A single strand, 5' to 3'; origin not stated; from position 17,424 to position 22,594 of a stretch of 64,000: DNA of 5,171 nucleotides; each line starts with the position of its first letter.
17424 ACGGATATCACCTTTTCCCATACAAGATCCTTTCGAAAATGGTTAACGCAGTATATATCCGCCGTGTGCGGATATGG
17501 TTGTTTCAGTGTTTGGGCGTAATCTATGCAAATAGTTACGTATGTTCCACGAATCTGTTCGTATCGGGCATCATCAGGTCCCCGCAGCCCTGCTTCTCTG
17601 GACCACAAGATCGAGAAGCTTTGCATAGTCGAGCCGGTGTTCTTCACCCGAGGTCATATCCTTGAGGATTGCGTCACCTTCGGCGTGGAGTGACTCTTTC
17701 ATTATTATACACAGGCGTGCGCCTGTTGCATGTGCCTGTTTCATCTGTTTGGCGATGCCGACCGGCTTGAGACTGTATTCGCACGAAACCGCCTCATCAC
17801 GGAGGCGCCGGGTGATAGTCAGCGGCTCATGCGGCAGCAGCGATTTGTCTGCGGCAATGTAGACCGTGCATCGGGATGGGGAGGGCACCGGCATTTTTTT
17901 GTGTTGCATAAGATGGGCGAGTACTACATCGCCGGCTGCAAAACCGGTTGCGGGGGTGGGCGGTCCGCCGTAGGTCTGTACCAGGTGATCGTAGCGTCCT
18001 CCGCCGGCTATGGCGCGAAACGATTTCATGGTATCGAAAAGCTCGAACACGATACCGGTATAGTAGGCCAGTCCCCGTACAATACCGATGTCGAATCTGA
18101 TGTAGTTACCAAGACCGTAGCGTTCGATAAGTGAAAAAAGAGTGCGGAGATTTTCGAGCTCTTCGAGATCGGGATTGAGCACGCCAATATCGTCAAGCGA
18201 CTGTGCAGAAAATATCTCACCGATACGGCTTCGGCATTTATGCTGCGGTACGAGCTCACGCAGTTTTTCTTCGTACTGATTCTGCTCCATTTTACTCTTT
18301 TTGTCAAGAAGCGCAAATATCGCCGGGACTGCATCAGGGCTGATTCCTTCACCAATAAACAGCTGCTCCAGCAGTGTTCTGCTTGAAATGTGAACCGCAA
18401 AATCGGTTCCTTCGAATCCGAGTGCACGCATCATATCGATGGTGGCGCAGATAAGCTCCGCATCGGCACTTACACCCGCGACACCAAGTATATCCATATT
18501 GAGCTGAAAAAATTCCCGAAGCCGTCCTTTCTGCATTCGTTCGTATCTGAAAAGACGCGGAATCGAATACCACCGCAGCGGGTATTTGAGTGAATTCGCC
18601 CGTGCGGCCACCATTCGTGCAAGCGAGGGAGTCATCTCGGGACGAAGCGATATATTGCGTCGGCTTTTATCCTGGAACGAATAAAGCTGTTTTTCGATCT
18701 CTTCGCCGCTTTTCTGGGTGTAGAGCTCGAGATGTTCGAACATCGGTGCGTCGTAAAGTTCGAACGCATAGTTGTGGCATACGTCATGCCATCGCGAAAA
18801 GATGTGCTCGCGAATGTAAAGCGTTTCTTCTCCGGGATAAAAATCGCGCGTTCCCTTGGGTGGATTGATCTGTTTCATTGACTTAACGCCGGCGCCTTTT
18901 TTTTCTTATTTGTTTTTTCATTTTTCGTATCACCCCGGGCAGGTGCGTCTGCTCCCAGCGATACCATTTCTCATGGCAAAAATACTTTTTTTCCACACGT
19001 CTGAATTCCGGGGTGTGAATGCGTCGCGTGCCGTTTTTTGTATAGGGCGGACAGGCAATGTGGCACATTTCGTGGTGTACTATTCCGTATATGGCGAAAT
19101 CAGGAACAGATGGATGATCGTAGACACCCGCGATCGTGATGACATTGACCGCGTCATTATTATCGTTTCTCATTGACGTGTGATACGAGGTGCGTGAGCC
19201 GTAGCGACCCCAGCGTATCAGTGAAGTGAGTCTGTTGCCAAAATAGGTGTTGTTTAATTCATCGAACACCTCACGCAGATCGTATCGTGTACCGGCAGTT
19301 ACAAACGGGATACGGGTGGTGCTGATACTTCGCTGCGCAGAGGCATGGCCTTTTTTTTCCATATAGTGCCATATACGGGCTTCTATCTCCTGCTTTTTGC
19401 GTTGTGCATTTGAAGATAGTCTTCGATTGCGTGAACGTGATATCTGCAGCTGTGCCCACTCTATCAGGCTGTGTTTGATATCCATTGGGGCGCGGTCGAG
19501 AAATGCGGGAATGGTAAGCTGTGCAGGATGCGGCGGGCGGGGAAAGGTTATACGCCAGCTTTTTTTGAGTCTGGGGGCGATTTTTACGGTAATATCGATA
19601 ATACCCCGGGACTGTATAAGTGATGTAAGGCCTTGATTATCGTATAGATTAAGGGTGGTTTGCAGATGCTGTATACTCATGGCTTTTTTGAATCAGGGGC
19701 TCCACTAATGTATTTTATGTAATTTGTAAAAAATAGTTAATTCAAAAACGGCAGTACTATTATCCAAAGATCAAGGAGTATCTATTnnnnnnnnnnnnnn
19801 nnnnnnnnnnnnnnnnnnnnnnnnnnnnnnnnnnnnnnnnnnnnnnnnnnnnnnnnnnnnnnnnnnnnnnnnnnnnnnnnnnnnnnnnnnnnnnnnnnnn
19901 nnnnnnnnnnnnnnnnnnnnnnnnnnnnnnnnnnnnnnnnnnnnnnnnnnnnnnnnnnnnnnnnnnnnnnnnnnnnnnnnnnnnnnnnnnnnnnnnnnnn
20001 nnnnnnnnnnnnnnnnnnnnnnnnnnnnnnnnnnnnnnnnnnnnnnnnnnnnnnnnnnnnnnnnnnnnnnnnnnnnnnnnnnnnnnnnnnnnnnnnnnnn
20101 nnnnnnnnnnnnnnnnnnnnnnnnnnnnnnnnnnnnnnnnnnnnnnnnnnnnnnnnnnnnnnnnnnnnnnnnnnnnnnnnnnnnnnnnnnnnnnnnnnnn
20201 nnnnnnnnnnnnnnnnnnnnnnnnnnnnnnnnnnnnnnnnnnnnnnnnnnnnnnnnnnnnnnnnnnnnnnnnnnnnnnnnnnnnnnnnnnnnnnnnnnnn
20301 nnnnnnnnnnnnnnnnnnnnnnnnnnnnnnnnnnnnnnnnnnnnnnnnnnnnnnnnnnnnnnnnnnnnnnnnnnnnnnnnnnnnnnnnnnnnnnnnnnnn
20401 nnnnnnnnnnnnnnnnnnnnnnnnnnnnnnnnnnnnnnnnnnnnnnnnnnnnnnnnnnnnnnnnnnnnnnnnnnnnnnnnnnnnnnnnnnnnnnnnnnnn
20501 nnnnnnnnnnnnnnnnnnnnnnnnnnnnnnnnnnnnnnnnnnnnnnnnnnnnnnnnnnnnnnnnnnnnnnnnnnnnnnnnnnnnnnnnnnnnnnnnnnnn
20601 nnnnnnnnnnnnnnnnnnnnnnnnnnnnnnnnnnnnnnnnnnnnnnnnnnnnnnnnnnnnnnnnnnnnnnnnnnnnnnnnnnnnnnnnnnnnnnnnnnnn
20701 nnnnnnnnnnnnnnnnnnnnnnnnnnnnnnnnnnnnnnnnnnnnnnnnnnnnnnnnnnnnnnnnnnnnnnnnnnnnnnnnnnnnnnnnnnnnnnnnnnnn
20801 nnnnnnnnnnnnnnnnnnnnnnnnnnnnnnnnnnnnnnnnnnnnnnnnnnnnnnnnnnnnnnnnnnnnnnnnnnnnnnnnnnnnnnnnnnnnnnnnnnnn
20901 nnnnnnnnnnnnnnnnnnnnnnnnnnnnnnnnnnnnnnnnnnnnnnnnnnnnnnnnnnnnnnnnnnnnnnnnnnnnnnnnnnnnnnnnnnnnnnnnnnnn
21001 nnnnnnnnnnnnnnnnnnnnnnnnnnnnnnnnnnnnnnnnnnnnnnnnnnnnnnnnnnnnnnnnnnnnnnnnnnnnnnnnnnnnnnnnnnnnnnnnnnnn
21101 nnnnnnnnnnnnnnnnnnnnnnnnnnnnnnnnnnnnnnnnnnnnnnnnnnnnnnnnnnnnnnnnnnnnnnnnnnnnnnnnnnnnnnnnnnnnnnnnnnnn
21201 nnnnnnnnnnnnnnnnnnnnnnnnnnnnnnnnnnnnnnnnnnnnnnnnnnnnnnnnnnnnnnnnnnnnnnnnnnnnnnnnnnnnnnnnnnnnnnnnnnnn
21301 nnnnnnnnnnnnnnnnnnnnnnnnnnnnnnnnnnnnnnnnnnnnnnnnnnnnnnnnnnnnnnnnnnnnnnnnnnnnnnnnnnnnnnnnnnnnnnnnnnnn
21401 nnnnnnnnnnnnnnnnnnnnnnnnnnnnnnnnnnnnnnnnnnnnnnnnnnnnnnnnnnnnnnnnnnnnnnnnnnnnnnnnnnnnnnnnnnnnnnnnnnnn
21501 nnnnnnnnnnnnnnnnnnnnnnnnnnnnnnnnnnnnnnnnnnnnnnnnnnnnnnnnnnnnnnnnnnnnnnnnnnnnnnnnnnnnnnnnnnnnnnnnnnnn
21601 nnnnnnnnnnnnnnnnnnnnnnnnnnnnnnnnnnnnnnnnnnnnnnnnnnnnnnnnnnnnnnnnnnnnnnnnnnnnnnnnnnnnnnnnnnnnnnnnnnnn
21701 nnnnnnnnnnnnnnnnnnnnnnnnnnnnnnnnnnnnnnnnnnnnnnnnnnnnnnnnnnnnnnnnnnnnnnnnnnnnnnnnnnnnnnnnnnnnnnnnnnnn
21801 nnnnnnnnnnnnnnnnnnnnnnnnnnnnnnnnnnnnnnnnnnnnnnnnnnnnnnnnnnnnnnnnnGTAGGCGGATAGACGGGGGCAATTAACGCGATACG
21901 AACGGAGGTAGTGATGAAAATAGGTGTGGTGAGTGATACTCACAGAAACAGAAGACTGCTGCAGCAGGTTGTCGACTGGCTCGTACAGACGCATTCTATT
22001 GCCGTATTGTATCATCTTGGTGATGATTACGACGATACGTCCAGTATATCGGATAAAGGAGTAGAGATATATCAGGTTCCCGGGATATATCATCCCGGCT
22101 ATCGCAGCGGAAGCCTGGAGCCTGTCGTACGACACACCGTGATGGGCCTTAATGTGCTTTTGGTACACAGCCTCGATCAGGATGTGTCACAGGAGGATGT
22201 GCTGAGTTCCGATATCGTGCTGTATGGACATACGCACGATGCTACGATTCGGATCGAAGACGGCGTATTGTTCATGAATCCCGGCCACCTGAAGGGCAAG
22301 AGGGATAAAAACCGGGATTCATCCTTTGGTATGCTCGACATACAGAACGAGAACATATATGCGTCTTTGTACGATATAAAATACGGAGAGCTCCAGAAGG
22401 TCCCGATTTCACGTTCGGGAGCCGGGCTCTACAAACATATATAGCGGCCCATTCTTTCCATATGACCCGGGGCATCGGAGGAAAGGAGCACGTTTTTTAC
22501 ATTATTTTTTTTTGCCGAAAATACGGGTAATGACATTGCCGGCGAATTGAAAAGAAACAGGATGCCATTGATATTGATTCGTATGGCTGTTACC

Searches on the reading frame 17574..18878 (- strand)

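Call 11: search_protein_families(library=pfam, proteins=[window:17574-18878:-])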
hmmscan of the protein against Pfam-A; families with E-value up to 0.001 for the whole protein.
window:17574-18878:- (434 aa): 4 families
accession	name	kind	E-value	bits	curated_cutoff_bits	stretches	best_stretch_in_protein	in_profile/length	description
PF13393.11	tRNA-synt_His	-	8.4e-49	166.9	25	1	10-315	2-303/308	Histidyl-tRNA synthetase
PF00587.30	tRNA-synt_2b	-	3.1e-09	37.6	29.3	1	66-191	1-110/179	tRNA synthetase class II core domain (G, H, P, S and T)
PF01409.25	tRNA-synt_2d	-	1.5e-05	25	19.8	1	46-130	49-132/246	tRNA synthetases class II core domain (F)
PF03129.25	HGTP_anticodon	-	0.00031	21.3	21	1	355-427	21-93/94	Anticodon binding domain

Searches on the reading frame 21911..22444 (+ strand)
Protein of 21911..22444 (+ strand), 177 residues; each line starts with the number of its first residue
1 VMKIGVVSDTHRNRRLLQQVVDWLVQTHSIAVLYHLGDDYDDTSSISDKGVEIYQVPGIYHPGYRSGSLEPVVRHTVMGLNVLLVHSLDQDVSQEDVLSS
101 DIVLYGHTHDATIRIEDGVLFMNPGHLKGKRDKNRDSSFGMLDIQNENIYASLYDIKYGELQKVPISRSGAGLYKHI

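Call 9: find_encoding_contigs(protein=window:21911-22444:+, flank=10000, max_places=10)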
Protein window:21911-22444:+ (177 aa): no gene with exactly this product is on record in the collection.

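Call 11: search_protein_families(library=pfam, proteins=[window:21911-22444:+])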
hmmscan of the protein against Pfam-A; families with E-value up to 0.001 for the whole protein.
window:21911-22444:+ (177 aa): 2 families
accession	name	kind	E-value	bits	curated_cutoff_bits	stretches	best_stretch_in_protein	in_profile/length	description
PF12850.12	Metallophos_2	-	9.3e-22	78.1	27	1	2-146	1-153/154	Calcineurin-like phosphoesterase superfamily domain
PF00149.33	Metallophos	-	9e-05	23.4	21.5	1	2-48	1-48/191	Calcineurin-like phosphoesterase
